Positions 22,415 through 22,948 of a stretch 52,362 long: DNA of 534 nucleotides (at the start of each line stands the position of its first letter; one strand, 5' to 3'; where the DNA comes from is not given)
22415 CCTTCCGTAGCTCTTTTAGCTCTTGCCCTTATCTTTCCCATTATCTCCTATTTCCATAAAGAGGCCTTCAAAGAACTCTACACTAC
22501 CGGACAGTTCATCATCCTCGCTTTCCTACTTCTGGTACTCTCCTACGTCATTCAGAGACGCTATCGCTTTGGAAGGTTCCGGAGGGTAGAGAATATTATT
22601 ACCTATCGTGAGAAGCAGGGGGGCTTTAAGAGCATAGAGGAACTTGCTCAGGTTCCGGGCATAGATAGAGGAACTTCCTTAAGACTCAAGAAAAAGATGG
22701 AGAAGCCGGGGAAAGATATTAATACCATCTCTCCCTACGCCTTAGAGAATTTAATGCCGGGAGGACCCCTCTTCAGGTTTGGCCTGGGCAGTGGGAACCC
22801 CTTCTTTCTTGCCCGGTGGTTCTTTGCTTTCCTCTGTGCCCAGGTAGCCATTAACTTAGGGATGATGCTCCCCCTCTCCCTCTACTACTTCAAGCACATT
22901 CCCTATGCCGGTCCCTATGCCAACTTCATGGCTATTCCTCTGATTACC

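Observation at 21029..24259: ComEC paralogue 1 has a ComEA-like HhH module inserted in its membrane domain and a degenerate metallo-beta-lactamase metal site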

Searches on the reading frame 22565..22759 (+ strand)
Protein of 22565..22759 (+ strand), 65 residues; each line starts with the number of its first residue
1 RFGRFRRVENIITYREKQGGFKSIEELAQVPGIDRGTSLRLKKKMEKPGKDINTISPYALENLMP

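Call 70: search_protein_representatives(protein=window:22565-22759:+)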
Query: 65 residues. Proteins with E-value up to 0.001 (for the whole library): 812; up to 1e-10: 26; up to 1e-30: 1. The best 150 are listed.
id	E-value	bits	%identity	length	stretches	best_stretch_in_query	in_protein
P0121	5.1e-39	146.2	46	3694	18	28-62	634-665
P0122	7.0e-18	79.7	36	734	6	5-50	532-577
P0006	3.5e-17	77.5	70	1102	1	1-63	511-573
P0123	3.7e-17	77.4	39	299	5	9-56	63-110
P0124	1.2e-16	75.8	38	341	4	8-41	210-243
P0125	1.1e-15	72.8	39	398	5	8-42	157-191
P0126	5.5e-15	70.6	49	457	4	9-36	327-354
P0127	9.1e-15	69.9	44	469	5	8-36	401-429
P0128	9.7e-15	69.8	44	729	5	2-38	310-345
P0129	1.3e-14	69.4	41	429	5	9-37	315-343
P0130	1.7e-14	69.1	40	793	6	7-37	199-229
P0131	5.3e-14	67.5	41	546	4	7-43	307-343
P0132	5.5e-14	67.5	41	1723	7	9-45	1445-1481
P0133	1.0e-13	66.6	43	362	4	8-35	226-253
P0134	1.2e-13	66.4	33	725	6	8-49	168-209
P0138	2.1e-12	62.5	32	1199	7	6-44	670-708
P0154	8.7e-10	54.2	37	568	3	7-54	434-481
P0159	3.2e-09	52.5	41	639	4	6-37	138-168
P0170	1.0e-08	50.9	42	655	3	9-44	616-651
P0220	2.1e-07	46.8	38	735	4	7-37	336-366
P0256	8.0e-07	44.9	41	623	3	7-42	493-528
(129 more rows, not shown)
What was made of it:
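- Tried and rejected: I replaced it with the exhaustive phmmer search (call 70).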

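Call 71: search_protein_families(library=pfam, proteins=[P0122, P0128, P0130, P0134, P0138, P0220, P0170, P0159, P0256, P0154], max_evalue=0.00001)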
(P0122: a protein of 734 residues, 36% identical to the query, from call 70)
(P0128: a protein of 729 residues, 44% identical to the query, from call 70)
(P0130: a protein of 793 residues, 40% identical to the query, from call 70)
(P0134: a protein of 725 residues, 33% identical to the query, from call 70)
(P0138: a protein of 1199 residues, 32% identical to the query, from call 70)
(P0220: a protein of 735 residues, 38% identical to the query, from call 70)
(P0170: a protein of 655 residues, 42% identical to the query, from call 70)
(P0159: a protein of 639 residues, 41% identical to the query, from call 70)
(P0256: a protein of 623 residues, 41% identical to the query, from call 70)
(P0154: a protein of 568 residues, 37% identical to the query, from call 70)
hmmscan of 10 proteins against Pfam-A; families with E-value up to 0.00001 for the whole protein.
P0122 (734 aa): 16 families
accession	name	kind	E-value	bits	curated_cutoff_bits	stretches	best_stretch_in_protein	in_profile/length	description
PF12836.13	HHH_3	-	5.8e-128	417.6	27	6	137-196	5-64/65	Helix-hairpin-helix motif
PF14579.12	HHH_6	-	5e-40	136.1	25.6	0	245-282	25-62/90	Helix-hairpin-helix motif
PF00633.29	HHH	-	1.1e-36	123.1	24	0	516-541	5-30/30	Helix-hairpin-helix motif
PF14520.12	HHH_5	-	8.9e-34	116.2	27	0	426-451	28-53/57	Helix-hairpin-helix domain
PF12826.13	HHH_2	-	5.3e-23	81.4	27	0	516-542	29-55/64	Helix-hairpin-helix motif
PF03118.21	RNA_pol_A_CTD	-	1.3e-22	79.7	23.8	0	76-98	44-66/67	Bacterial RNA polymerase, alpha chain C terminal domain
PF03934.19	T2SSK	-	9.8e-22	77.5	24.2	0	238-295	2-60/63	Type II secretion system (T2SS), protein K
PF06514.17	PsbU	-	1.2e-20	73.7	24.5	0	232-287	10-61/93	Photosystem II 12 kDa extrinsic protein (PsbU)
PF14716.13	HHH_8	-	9.9e-19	67.9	30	0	509-542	37-68/73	Helix-hairpin-helix domain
PF21176.3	RecR_HhH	-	2.9e-18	65.8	27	0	144-162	4-22/45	RecR, helix-hairpin-helix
PF04919.18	DUF655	-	2.2e-12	47.7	22.2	0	436-484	119-166/181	Protein of unknown function (DUF655)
PF21687.3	T2SSK_1st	-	2e-10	41.8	26.2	0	538-570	68-100/107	Type II secretion system (T2SS), protein K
PF01367.25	5_3_exonuc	-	7.7e-07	30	40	0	521-579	17-74/97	5'-3' exonuclease, C-terminal SAM fold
PF12482.14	DUF3701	-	2e-06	28.3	26.9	0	343-364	51-72/93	Phage integrase protein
PF11798.14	IMS_HHH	-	3.3e-06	27.5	24.4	0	247-261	13-27/32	IMS family HHH motif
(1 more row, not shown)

P0128 (729 aa): 11 families
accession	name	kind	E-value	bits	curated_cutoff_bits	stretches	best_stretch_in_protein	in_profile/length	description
PF12836.13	HHH_3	-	2e-95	313.3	27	5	290-349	2-61/65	Helix-hairpin-helix motif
PF00633.29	HHH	-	2.4e-33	112.7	24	0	153-172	8-27/30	Helix-hairpin-helix motif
PF14520.12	HHH_5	-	2.2e-31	108.6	27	0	242-264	2-24/57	Helix-hairpin-helix domain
PF14579.12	HHH_6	-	3.9e-25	88.3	25.6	0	394-445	27-81/90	Helix-hairpin-helix motif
PF12826.13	HHH_2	-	6.6e-18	65.1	27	0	205-231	28-54/64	Helix-hairpin-helix motif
PF03934.19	T2SSK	-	5.6e-13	49.5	24.2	0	120-164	3-47/63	Type II secretion system (T2SS), protein K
PF06514.17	PsbU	-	7.6e-10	39.1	24.5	0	285-363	6-82/93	Photosystem II 12 kDa extrinsic protein (PsbU)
PF20582.4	UPF0758_N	-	3.4e-08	33.9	27.1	0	474-494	55-75/77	UPF0758 N-terminal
PF14716.13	HHH_8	-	1.8e-07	31.9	30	0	327-350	43-66/73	Helix-hairpin-helix domain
PF21687.3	T2SSK_1st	-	3e-07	31.6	26.2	0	410-439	70-99/107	Type II secretion system (T2SS), protein K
PF07510.16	GmrSD_C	-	2.5e-06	27.9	23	1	604-706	26-126/138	GmrSD restriction endonucleases, C-terminal domain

P0130 (793 aa): 13 families
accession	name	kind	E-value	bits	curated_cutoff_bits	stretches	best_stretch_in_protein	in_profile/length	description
PF12836.13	HHH_3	-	1.3e-112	368.4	27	6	90-143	7-60/65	Helix-hairpin-helix motif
PF14520.12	HHH_5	-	7.2e-35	119.7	27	0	541-566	28-53/57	Helix-hairpin-helix domain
PF00633.29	HHH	-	7.7e-34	114.2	24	0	542-567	5-30/30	Helix-hairpin-helix motif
PF14579.12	HHH_6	-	7.3e-32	109.9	25.6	0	369-420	27-81/90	Helix-hairpin-helix motif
PF12826.13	HHH_2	-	1.1e-23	83.6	27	0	542-569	29-56/64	Helix-hairpin-helix motif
PF03934.19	T2SSK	-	3.6e-12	46.9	24.2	0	285-315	18-47/63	Type II secretion system (T2SS), protein K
PF11798.14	IMS_HHH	-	1.8e-10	40.9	24.4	0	218-237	12-31/32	IMS family HHH motif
PF14716.13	HHH_8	-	4.2e-08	33.9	30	0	208-232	39-63/73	Helix-hairpin-helix domain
PF07510.16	GmrSD_C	-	4.3e-08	33.6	23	1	667-770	23-126/138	GmrSD restriction endonucleases, C-terminal domain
PF10391.15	DNA_pol_lambd_f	-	1.6e-07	31.4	29.8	0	128-148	2-22/51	Fingers domain of DNA polymerase lambda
PF21687.3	T2SSK_1st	-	1.1e-06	29.7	26.2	0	293-323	68-98/107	Type II secretion system (T2SS), protein K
PF09397.16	FtsK_gamma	-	2.4e-06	27.6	30.6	0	92-116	18-42/63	Ftsk gamma domain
PF20582.4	UPF0758_N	-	3.7e-06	27.4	27.1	0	539-561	54-76/77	UPF0758 N-terminal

P0134 (725 aa): 17 families
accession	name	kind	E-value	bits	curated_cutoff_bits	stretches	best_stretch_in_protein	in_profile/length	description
PF12836.13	HHH_3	-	8.3e-134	436.3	27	6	419-481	3-65/65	Helix-hairpin-helix motif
PF00633.29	HHH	-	7.1e-67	218.4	24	2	509-536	2-29/30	Helix-hairpin-helix motif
PF12826.13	HHH_2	-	8.3e-40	135.2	27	0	508-540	25-57/64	Helix-hairpin-helix motif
PF14716.13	HHH_8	-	7.9e-36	122.7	30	0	252-278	41-67/73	Helix-hairpin-helix domain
PF14520.12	HHH_5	-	2.2e-34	118.1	27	0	259-307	2-53/57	Helix-hairpin-helix domain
PF06514.17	PsbU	-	1.4e-24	86.4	24.5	0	417-479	10-68/93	Photosystem II 12 kDa extrinsic protein (PsbU)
PF11798.14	IMS_HHH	-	1.7e-22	78.7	24.4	0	458-476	10-27/32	IMS family HHH motif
PF11731.14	Cdd1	-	2.5e-20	72.9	25.5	0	257-277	4-24/86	Pathogenicity locus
PF14579.12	HHH_6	-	2.5e-18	66.5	25.6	0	158-202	28-75/90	Helix-hairpin-helix motif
PF03934.19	T2SSK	-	1.2e-16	61.2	24.2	0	147-196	1-50/63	Type II secretion system (T2SS), protein K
PF21176.3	RecR_HhH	-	1.6e-11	44.2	27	0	604-616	4-16/45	RecR, helix-hairpin-helix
PF10531.15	SLBB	-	6.8e-10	39.1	27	1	59-110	3-53/55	SLBB domain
PF04919.18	DUF655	-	1.9e-09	38.2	22.2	0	260-310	117-166/181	Protein of unknown function (DUF655)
PF22901.2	dsrm_Ferlin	-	1.4e-08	35.5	27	0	535-592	20-78/90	Ferlin dsRNA-binding domain-like domain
PF00570.28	HRDC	-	3.8e-07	30.4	23.8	0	182-203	41-62/68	HRDC domain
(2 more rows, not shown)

P0138 (1199 aa): 7 families
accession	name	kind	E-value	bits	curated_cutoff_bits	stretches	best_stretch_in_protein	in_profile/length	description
PF12836.13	HHH_3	-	3.3e-109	357.5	27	7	990-1032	6-48/65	Helix-hairpin-helix motif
PF03934.19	T2SSK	-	2.1e-44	150.1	24.2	1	990-1032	1-43/63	Type II secretion system (T2SS), protein K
PF00633.29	HHH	-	1.8e-37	125.6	24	0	991-1017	4-30/30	Helix-hairpin-helix motif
PF14579.12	HHH_6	-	3.5e-21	75.6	25.6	0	1002-1034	29-61/90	Helix-hairpin-helix motif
PF14520.12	HHH_5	-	1.5e-18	67.4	27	0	587-611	28-52/57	Helix-hairpin-helix domain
PF12826.13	HHH_2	-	8.6e-09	35.9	27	0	788-817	28-57/64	Helix-hairpin-helix motif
PF04919.18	DUF655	-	4e-08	33.9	22.2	0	792-852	113-172/181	Protein of unknown function (DUF655)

P0220 (735 aa): 10 families
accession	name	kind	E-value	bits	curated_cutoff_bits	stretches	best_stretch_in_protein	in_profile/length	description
PF12836.13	HHH_3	-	1.1e-72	240.5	27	4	414-468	7-61/65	Helix-hairpin-helix motif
PF00633.29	HHH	-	1.5e-31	107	24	0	317-343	4-30/30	Helix-hairpin-helix motif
PF14520.12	HHH_5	-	1.6e-21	76.9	27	0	228-272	5-52/57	Helix-hairpin-helix domain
PF14579.12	HHH_6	-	8.9e-21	74.3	25.6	0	423-472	27-79/90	Helix-hairpin-helix motif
PF03934.19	T2SSK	-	4.4e-15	56.2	24.2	0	317-365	2-50/63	Type II secretion system (T2SS), protein K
PF12826.13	HHH_2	-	1.6e-14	54.3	27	0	508-552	10-56/64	Helix-hairpin-helix motif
PF14716.13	HHH_8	-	1.9e-10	41.4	30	0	405-442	32-69/73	Helix-hairpin-helix domain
PF06514.17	PsbU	-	2.9e-09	37.2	24.5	0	316-362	15-57/93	Photosystem II 12 kDa extrinsic protein (PsbU)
PF07510.16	GmrSD_C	-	1.3e-08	35.3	23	0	73-183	26-134/138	GmrSD restriction endonucleases, C-terminal domain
PF21687.3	T2SSK_1st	-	2e-08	35.3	26.2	0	242-272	69-99/107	Type II secretion system (T2SS), protein K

P0170 (655 aa): 7 families
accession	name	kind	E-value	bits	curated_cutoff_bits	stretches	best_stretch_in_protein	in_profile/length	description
PF12836.13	HHH_3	-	1.7e-51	172.6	27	3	590-653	2-65/65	Helix-hairpin-helix motif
PF00263.26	Secretin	-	8.1e-43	146.4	27.5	1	190-352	1-169/169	Bacterial type II and III secretion system protein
PF03958.22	Secretin_N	-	4.8e-14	52.8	28.2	1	46-105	2-67/69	Bacterial type II/III secretion system short domain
PF06514.17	PsbU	-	5e-09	36.5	24.5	0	500-563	10-69/93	Photosystem II 12 kDa extrinsic protein (PsbU)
PF00633.29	HHH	-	1.4e-08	34.6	24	0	392-420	2-30/30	Helix-hairpin-helix motif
PF03934.19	T2SSK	-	5.4e-08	33.5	24.2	0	594-654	1-62/63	Type II secretion system (T2SS), protein K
PF21687.3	T2SSK_1st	-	1.9e-07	32.2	26.2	0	416-454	67-105/107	Type II secretion system (T2SS), protein K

P0159 (639 aa): 9 families
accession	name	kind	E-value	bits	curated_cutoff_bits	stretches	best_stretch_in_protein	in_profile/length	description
PF12836.13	HHH_3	-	7.9e-71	234.5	27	4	119-170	7-58/65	Helix-hairpin-helix motif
PF14579.12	HHH_6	-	7.3e-26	90.6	25.6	1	288-355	14-80/90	Helix-hairpin-helix motif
PF00633.29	HHH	-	3.7e-18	64.8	24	0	149-170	4-25/30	Helix-hairpin-helix motif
PF14520.12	HHH_5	-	1.2e-17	64.5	27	0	243-268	2-27/57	Helix-hairpin-helix domain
PF03934.19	T2SSK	-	1.5e-14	54.5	24.2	0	120-166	3-49/63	Type II secretion system (T2SS), protein K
PF12826.13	HHH_2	-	1.1e-09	38.7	27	0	207-234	29-56/64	Helix-hairpin-helix motif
PF06514.17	PsbU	-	1.1e-08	35.3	24.5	0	202-253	12-59/93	Photosystem II 12 kDa extrinsic protein (PsbU)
PF07510.16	GmrSD_C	-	2e-07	31.4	23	1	514-623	26-133/138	GmrSD restriction endonucleases, C-terminal domain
PF21687.3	T2SSK_1st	-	1.5e-06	29.3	26.2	0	143-170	69-96/107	Type II secretion system (T2SS), protein K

P0256 (623 aa): 14 families
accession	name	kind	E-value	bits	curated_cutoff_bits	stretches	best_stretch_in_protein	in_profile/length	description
PF12836.13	HHH_3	-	5.5e-64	212.6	27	3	556-617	4-65/65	Helix-hairpin-helix motif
PF00633.29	HHH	-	2.4e-36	122.1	24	2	475-500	5-30/30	Helix-hairpin-helix motif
PF00753.33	Lactamase_B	-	2.2e-19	70.6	22.7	1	79-282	2-195/196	Metallo-beta-lactamase superfamily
PF14520.12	HHH_5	-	1.9e-16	60.7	27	0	384-429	3-51/57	Helix-hairpin-helix domain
PF12826.13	HHH_2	-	1.1e-11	45.1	27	0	556-586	25-55/64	Helix-hairpin-helix motif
PF21687.3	T2SSK_1st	-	4.5e-11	43.9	26.2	0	583-618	69-104/107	Type II secretion system (T2SS), protein K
PF03934.19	T2SSK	-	2.1e-09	38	24.2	0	389-423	16-49/63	Type II secretion system (T2SS), protein K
PF14579.12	HHH_6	-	2.9e-09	37.5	25.6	0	388-429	30-74/90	Helix-hairpin-helix motif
PF14716.13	HHH_8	-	1.7e-08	35.1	30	0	507-528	44-65/73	Helix-hairpin-helix domain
PF11798.14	IMS_HHH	-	4.1e-07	30.3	24.4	0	598-614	13-29/32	IMS family HHH motif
PF02371.22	Transposase_20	-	3.6e-06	27.7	21.3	0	568-603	4-39/87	Transposase IS116/IS110/IS902 family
PF06514.17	PsbU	-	4.9e-06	26.9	24.5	0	370-426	10-62/93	Photosystem II 12 kDa extrinsic protein (PsbU)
PF12706.13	Lactamase_B_2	-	5.7e-06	26.5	27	0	96-257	3-171/200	Beta-lactamase superfamily domain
PF22525.1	H2TH_5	-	9e-06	26.1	27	0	386-427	31-65/71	S13-like H2TH domain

P0154 (568 aa): 13 families
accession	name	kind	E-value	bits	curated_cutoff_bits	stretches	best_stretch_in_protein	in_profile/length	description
PF12836.13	HHH_3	-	2.7e-71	236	27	3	497-560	2-65/65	Helix-hairpin-helix motif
PF00633.29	HHH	-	7.3e-21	73.3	24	0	413-441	2-30/30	Helix-hairpin-helix motif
PF14520.12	HHH_5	-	3.2e-20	72.8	27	0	335-381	2-51/57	Helix-hairpin-helix domain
PF03934.19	T2SSK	-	9e-16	58.4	24.2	0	501-561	1-62/63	Type II secretion system (T2SS), protein K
PF00753.33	Lactamase_B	-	2.3e-15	57.5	22.7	1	30-243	5-195/196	Metallo-beta-lactamase superfamily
PF14579.12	HHH_6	-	2.7e-12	47.2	25.6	0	511-553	27-72/90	Helix-hairpin-helix motif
PF12826.13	HHH_2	-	1.7e-11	44.5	27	0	412-445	25-58/64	Helix-hairpin-helix motif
PF06514.17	PsbU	-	7.6e-09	35.9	24.5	0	494-558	11-68/93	Photosystem II 12 kDa extrinsic protein (PsbU)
PF14716.13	HHH_8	-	1.4e-08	35.4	30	0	419-440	45-66/73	Helix-hairpin-helix domain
PF21687.3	T2SSK_1st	-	1.4e-06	29.4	26.2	0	526-561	69-104/107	Type II secretion system (T2SS), protein K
PF21176.3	RecR_HhH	-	3.6e-06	27.1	27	0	422-437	6-21/45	RecR, helix-hairpin-helix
PF04919.18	DUF655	-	4.2e-06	27.2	22.2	0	422-456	116-149/181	Protein of unknown function (DUF655)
PF11731.14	Cdd1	-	9.3e-06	26.2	25.5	0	420-439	4-23/86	Pathogenicity locus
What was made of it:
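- Closest known: HHH_3 fusions to MBL, secretin or GmrSD_C domains. Same: ComEA-type modules are often fused to DNA-uptake or nuclease modules (call 71).
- Periplasmic fusions of HHH_3 with MBL or secretin domains exist elsewhere (P0256, P0154, P0170; call 71).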

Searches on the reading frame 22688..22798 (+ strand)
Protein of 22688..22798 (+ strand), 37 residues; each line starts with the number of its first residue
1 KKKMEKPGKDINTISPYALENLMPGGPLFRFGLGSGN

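Call 47: search_protein_families(library=pfam, proteins=[window:22688-22798:+], max_evalue=10)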
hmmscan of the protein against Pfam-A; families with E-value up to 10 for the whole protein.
seq(37 aa): 0 families
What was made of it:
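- On ComEA / HHH_3 (PF12836): The C-terminal piece alone gives no hit (call 47).
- The putative 'first half' at the C-terminal end of the insert is not detectable on its own (call 47).
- Tried and rejected: Pfam scans of the C-terminal third of the insert alone (5 orthologues) gave no HHH_3 hit (call 47).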
